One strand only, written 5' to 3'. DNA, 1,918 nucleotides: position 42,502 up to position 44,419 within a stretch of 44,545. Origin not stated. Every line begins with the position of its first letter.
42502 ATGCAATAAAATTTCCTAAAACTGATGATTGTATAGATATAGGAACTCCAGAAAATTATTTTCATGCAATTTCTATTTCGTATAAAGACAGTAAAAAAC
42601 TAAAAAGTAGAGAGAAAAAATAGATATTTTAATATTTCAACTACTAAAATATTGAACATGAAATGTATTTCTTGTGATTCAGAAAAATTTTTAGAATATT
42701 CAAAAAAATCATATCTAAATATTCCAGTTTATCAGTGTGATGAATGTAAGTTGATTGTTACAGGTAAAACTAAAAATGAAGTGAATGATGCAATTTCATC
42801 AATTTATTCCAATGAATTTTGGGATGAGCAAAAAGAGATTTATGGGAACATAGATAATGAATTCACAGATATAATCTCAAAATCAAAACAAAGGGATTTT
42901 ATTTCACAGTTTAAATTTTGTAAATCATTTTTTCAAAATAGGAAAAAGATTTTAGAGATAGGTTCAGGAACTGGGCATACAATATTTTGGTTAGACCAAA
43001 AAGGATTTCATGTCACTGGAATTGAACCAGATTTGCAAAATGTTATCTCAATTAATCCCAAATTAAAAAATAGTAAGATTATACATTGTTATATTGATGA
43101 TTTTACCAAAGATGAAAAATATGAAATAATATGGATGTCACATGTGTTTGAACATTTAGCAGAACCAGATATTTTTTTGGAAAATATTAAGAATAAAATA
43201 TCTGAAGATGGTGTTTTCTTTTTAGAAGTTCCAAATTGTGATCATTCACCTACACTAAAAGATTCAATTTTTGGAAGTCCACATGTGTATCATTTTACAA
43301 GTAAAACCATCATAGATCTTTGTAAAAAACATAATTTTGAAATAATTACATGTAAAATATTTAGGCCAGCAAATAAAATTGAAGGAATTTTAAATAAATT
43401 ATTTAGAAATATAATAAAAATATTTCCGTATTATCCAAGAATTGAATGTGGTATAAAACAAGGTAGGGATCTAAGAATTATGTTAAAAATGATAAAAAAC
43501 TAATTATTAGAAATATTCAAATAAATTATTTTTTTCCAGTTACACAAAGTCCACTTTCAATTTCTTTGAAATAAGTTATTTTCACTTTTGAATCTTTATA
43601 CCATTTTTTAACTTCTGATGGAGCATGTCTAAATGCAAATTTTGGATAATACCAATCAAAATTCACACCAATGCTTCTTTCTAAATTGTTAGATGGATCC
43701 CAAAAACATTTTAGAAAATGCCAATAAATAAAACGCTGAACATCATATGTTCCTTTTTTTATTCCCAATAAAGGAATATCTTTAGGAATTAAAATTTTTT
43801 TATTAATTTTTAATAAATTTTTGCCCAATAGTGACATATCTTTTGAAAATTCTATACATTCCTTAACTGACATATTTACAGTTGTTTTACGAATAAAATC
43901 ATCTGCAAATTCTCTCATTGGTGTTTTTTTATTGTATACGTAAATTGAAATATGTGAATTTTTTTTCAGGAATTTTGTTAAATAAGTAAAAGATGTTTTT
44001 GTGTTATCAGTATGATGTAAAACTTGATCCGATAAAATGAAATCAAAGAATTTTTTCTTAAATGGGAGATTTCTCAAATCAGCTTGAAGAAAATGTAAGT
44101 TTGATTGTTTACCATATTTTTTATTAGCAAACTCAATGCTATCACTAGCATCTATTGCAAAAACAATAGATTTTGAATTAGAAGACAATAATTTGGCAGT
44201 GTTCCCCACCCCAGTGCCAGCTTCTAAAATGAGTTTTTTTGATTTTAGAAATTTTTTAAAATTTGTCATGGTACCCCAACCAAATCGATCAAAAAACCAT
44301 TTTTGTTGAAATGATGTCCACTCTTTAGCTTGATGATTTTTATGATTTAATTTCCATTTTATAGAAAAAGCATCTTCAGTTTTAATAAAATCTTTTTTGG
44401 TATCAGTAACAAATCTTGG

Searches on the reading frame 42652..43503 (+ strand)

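Call 9: search_protein_families(library=pfam, proteins=[window:42652-43503:+], max_evalue=0.001)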
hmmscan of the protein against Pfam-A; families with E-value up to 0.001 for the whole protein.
window:42652-43503:+ (283 aa): 7 families
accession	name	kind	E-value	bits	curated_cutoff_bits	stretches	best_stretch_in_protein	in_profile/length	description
PF13489.12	Methyltransf_23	-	1.3e-18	67.7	27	1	94-232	20-162/164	Methyltransferase domain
PF08241.18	Methyltransf_11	-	1.6e-11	45.2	21.2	1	101-190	1-94/95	Methyltransferase domain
PF08242.18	Methyltransf_12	-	2.8e-10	41.2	30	1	101-189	1-98/98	Methyltransferase domain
PF13649.12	Methyltransf_25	-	5.1e-08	33.9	27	1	100-186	1-96/97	Methyltransferase domain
PF13847.12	Methyltransf_31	-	4.6e-07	30.1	27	1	97-195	4-113/145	Methyltransferase domain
PF05891.18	Methyltransf_PK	-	4.5e-06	26.8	27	1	79-192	37-160/218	AdoMet dependent proline di-methyltransferase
PF07021.18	MetW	-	0.00013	22.1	21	0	87-179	4-98/193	Methionine biosynthesis protein MetW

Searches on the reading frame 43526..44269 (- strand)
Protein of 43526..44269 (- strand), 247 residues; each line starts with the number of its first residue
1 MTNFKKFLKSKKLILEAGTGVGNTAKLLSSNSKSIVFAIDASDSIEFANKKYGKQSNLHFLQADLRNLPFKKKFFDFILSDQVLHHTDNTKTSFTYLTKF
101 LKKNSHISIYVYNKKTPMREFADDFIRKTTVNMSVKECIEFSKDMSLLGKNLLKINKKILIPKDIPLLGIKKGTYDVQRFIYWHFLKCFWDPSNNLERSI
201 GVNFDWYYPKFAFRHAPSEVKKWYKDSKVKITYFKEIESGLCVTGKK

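Call 9: search_protein_families(library=pfam, proteins=[window:43526-44269:-], max_evalue=0.001)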
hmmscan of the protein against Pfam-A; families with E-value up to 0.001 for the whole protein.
window:43526-44269:- (247 aa): 5 families
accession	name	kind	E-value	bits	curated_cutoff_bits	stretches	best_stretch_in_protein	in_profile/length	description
PF08241.18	Methyltransf_11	-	2.4e-15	57.4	21.2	1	15-107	1-93/95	Methyltransferase domain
PF13649.12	Methyltransf_25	-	8.3e-13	49.3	27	1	14-103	1-95/97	Methyltransferase domain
PF13847.12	Methyltransf_31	-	8e-12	45.5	27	1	9-139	2-132/145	Methyltransferase domain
PF13489.12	Methyltransf_23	-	2.1e-08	34.5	27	1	8-117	20-124/164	Methyltransferase domain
PF08242.18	Methyltransf_12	-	5.3e-08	33.9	30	1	15-106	1-97/98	Methyltransferase domain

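Call 74: find_encoding_contigs(protein=window:43526-44269:-, flank=10000, max_places=1)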
Protein window:43526-44269:- (247 aa): no gene with exactly this product is on record in the collection.
